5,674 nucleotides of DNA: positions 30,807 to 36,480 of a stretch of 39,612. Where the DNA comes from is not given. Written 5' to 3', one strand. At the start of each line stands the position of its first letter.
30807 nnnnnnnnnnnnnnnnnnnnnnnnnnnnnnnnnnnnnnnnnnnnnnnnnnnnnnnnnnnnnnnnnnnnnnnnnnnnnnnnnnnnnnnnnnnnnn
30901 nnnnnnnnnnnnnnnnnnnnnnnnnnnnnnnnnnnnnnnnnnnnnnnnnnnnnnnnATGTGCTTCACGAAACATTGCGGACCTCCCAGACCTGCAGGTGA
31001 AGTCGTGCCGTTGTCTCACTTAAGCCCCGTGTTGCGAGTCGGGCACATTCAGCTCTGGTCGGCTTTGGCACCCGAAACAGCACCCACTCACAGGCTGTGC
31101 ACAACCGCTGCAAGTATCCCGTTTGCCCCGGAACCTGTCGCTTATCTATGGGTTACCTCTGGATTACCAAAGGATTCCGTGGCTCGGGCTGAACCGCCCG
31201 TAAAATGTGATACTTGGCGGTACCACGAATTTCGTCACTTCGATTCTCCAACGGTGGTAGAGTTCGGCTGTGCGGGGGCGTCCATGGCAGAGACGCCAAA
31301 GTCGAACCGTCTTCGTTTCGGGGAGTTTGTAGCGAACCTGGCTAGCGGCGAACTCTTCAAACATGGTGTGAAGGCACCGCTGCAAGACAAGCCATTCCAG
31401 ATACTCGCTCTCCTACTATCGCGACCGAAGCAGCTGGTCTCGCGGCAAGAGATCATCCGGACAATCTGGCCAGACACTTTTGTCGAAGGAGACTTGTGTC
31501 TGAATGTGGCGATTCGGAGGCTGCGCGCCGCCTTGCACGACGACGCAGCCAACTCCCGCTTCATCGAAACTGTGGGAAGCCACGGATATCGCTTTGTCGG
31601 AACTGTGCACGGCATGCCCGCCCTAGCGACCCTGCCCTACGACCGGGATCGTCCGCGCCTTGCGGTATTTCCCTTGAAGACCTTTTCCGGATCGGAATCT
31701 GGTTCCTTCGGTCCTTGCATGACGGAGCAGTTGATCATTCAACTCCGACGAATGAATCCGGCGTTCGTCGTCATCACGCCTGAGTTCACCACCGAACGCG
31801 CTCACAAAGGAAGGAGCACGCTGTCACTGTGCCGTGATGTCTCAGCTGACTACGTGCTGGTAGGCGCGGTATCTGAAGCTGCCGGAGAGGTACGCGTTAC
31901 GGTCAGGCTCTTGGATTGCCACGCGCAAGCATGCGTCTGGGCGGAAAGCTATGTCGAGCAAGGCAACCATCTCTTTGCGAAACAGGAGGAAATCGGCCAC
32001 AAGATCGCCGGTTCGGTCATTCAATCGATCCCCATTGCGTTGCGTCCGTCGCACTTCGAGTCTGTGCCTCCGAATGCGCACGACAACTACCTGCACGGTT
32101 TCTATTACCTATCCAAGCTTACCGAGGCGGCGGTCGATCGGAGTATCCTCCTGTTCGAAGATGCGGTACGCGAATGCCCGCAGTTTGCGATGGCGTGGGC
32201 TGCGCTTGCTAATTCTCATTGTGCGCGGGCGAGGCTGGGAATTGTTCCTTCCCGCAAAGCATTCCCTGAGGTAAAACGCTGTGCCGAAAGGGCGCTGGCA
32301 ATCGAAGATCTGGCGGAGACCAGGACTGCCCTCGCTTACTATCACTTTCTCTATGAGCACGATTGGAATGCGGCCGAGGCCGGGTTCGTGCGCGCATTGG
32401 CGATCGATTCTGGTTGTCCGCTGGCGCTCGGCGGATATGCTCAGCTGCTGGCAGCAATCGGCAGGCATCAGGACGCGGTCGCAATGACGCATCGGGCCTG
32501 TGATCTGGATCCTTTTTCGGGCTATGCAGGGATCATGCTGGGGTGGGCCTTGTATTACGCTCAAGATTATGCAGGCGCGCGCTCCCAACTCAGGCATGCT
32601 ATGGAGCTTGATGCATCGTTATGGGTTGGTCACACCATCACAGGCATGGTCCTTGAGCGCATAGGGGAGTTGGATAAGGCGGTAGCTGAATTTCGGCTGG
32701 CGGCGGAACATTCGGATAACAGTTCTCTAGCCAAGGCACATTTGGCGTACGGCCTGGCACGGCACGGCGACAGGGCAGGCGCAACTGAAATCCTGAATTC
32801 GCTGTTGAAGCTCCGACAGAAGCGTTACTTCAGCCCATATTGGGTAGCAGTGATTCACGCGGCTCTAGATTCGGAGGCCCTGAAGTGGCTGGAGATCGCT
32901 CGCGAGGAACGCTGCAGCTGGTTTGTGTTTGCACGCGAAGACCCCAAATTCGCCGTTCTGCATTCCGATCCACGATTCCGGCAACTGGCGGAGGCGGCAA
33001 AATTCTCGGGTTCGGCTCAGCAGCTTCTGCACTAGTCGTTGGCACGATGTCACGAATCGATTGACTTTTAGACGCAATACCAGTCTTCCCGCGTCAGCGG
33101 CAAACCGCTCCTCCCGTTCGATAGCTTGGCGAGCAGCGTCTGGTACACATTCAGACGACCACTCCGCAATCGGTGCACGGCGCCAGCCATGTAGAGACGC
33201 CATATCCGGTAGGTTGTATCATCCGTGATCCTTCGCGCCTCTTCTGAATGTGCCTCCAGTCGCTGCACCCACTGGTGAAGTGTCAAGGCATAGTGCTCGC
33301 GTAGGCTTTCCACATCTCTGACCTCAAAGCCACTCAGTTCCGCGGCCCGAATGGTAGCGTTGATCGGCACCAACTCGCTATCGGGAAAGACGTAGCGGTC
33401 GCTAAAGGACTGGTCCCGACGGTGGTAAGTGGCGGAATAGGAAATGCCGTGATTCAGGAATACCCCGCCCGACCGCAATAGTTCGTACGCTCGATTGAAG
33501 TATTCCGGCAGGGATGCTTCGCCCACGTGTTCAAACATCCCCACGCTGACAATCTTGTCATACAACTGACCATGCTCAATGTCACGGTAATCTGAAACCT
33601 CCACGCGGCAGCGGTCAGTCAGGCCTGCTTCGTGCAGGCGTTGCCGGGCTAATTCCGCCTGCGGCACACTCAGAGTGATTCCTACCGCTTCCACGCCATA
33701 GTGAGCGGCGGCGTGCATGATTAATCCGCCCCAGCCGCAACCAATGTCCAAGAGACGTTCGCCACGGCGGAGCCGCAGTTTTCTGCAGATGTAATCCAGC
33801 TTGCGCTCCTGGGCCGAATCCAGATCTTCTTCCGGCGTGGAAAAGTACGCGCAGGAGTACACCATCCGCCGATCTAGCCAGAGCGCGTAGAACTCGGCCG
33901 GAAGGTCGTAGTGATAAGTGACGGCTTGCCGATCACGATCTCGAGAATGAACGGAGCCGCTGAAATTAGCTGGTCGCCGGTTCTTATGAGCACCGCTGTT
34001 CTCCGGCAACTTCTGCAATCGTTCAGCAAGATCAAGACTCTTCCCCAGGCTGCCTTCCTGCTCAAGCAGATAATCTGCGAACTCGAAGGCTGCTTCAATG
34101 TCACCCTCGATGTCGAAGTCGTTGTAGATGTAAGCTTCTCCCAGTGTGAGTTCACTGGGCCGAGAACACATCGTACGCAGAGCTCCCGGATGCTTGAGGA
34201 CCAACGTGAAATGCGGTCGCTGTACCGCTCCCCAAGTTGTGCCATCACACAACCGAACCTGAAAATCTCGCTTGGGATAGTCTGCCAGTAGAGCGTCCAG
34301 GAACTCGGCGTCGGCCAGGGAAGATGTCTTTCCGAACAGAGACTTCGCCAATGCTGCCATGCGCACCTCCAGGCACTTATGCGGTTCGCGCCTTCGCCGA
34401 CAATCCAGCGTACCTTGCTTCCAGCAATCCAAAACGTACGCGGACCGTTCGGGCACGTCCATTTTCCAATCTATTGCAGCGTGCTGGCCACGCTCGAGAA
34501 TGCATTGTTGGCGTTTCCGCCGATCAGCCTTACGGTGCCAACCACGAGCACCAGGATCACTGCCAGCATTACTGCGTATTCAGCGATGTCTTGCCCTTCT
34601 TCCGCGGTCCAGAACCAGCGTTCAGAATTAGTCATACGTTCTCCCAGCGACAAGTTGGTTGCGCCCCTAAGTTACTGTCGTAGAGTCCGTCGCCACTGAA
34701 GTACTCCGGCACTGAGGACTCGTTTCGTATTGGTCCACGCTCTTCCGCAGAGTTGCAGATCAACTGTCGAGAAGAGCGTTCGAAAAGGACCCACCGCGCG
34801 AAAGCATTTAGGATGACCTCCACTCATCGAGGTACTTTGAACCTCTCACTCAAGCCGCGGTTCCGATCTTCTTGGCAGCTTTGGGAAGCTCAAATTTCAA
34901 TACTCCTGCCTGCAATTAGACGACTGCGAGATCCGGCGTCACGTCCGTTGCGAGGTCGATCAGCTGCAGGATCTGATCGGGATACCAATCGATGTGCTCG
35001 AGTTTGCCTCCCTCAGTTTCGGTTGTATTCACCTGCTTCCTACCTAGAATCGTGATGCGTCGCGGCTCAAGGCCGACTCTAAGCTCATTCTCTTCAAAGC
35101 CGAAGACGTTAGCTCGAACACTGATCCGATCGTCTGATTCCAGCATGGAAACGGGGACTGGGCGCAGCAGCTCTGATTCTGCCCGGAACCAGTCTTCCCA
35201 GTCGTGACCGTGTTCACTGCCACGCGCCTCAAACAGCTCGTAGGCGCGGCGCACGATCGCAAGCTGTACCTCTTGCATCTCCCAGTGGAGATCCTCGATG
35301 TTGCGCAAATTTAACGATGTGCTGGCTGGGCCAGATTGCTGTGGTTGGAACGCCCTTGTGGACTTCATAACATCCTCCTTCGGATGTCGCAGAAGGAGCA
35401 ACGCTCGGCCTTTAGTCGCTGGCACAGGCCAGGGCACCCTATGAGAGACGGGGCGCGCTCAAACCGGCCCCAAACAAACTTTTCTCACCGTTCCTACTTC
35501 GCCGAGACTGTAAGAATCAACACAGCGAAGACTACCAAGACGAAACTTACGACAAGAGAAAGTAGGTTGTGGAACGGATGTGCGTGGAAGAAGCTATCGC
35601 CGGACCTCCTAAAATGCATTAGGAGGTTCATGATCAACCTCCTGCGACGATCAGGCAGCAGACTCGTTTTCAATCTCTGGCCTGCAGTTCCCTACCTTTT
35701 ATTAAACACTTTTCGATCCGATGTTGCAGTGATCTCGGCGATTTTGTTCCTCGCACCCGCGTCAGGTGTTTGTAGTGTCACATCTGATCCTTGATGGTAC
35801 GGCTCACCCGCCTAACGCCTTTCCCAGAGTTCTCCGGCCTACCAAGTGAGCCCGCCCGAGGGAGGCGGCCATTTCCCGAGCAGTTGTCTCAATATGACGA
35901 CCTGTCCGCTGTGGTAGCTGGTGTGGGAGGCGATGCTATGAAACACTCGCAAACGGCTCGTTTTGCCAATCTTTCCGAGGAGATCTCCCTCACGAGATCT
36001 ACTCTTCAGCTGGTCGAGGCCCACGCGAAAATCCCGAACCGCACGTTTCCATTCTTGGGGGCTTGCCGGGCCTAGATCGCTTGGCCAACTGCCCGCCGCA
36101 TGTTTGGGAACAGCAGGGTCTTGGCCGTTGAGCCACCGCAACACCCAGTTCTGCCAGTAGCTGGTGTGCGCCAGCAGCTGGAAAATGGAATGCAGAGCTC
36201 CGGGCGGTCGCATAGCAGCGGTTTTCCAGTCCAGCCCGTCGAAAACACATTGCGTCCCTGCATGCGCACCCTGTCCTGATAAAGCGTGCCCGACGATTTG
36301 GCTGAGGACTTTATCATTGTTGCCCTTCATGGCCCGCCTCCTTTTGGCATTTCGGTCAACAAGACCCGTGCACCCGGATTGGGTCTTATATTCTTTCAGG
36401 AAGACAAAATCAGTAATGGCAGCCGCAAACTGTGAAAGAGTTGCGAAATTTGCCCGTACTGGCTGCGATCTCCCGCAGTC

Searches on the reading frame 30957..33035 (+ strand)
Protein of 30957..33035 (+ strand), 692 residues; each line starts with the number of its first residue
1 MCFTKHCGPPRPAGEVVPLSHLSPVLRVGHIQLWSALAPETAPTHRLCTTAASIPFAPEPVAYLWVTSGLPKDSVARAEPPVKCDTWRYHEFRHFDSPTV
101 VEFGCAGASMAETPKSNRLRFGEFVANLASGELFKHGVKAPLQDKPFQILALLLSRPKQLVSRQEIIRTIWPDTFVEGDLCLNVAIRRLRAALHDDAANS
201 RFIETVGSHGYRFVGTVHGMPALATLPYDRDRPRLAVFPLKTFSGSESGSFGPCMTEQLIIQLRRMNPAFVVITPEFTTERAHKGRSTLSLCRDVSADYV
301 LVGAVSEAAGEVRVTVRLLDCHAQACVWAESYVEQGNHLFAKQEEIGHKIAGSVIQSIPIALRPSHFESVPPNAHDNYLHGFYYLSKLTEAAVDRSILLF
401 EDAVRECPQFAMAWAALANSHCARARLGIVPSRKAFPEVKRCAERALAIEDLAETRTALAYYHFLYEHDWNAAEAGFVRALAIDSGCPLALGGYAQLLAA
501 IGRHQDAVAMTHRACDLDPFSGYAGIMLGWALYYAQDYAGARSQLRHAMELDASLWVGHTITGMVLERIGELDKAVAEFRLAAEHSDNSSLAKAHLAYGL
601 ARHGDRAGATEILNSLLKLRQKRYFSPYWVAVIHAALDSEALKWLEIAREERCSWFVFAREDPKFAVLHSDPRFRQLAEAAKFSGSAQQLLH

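Call 63: search_protein_families(library=pfam, proteins=[window:30957-33035:+], max_evalue=0.00001)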
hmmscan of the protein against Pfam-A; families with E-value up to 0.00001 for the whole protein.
window:30957-33035:+ (692 aa): 1 family
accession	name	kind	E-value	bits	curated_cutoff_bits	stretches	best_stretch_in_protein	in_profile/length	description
PF00486.34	Trans_reg_C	-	4.2e-17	62.4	26.2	1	141-213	5-77/77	Transcriptional regulatory protein, C terminal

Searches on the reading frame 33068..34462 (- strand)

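Call 63: search_protein_families(library=pfam, proteins=[window:33068-34462:-], max_evalue=0.00001)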
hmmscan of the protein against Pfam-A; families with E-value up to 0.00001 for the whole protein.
window:33068-34462:- (464 aa): 7 families
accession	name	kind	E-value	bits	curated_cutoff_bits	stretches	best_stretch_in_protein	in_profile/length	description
PF02353.26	CMAS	-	5.6e-91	305.1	27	1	172-441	1-272/273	Mycolic acid cyclopropane synthetase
PF13649.12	Methyltransf_25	-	2.9e-15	57.2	27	1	238-333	2-97/97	Methyltransferase domain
PF08242.18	Methyltransf_12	-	3.4e-13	50.6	30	1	238-335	1-98/98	Methyltransferase domain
PF08241.18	Methyltransf_11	-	8.4e-11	42.8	21.2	1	238-336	1-94/95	Methyltransferase domain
PF13489.12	Methyltransf_23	-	4.2e-09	36.8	27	1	230-338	19-117/164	Methyltransferase domain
PF13847.12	Methyltransf_31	-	1e-08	35.5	27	1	232-337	2-109/145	Methyltransferase domain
PF25371.1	DUF7884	-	9.7e-08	32.6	27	1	54-127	1-76/90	Domain of unknown function (DUF7884)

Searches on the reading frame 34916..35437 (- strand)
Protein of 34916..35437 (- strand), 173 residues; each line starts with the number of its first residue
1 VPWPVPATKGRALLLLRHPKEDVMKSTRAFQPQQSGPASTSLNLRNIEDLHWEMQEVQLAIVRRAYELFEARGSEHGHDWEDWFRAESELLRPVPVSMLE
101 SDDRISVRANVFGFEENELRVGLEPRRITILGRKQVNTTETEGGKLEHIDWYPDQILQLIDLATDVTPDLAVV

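Call 63: search_protein_families(library=pfam, proteins=[window:34916-35437:-], max_evalue=0.00001)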
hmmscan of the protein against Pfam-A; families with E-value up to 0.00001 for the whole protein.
window:34916-35437:- (173 aa): 1 family
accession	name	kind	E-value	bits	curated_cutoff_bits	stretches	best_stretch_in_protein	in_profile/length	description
PF11154.13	DUF2934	-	5.2e-09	36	22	1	62-91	7-36/37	Protein of unknown function (DUF2934)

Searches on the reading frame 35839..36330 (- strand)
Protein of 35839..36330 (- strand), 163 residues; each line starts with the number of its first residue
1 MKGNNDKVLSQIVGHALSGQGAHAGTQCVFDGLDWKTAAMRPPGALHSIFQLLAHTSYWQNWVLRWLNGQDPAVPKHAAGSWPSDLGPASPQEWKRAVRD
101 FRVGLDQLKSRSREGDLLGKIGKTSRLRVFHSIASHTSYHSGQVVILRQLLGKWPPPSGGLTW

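Call 63: search_protein_families(library=pfam, proteins=[window:35839-36330:-], max_evalue=0.00001)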
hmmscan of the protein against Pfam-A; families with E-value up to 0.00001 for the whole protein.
window:35839-36330:- (163 aa): 1 family
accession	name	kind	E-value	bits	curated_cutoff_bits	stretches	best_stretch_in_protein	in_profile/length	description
PF12867.12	DinB_2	-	2.6e-06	28.3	24.8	1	30-144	13-128/128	DinB superfamily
